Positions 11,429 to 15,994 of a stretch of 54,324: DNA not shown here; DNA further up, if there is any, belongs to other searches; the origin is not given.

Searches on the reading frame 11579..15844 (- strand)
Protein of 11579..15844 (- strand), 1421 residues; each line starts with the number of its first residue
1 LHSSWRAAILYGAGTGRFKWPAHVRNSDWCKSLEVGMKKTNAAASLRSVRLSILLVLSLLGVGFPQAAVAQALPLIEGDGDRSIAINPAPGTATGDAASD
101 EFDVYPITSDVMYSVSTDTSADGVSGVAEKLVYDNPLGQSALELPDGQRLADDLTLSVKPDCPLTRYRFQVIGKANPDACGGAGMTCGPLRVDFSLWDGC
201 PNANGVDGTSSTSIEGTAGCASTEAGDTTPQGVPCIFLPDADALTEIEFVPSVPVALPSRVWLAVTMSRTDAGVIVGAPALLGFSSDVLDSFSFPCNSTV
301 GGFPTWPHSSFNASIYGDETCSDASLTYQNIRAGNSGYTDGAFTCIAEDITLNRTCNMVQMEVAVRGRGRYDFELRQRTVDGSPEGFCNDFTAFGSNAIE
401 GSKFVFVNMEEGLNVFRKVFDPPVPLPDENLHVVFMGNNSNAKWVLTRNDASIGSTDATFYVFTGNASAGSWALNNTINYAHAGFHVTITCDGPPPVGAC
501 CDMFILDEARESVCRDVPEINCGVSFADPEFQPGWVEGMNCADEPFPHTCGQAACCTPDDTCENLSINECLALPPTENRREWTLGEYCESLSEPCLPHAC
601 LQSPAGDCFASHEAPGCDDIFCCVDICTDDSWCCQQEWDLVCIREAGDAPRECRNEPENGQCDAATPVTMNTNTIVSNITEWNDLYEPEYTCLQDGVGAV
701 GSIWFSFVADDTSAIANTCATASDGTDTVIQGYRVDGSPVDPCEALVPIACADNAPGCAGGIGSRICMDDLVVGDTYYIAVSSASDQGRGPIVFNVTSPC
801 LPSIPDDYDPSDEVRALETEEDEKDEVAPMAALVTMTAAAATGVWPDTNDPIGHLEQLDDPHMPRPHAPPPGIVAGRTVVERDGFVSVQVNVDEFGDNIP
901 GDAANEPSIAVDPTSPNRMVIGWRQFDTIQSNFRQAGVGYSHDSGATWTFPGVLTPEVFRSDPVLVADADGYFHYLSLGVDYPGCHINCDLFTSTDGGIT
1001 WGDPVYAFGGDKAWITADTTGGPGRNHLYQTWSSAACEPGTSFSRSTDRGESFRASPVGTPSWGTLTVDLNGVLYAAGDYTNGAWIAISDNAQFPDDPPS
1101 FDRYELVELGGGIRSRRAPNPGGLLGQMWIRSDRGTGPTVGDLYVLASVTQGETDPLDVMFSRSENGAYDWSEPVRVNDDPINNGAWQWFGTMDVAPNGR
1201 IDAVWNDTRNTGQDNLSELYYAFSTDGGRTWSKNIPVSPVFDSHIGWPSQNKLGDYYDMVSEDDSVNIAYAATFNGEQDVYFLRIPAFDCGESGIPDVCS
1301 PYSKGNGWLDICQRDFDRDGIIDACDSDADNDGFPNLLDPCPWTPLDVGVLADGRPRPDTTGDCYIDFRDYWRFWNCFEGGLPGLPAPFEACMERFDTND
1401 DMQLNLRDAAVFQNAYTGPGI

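Call 10: search_protein_families(library=pfam, proteins=[window:11579-15844:-])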
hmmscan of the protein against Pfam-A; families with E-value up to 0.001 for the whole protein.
window:11579-15844:- (1421 aa): 3 families
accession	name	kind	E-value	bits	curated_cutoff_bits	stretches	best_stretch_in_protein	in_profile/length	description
PF02412.23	TSP_3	-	4.2e-08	33.2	25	1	1314-1345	1-32/36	Thrombospondin type 3 repeat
PF13088.12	BNR_2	-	2.3e-05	24.4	31.4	0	1157-1237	18-100/277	BNR repeat-like domain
PF02012.26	BNR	-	0.00013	21.9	27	0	1223-1233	2-12/12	BNR/Asp-box repeat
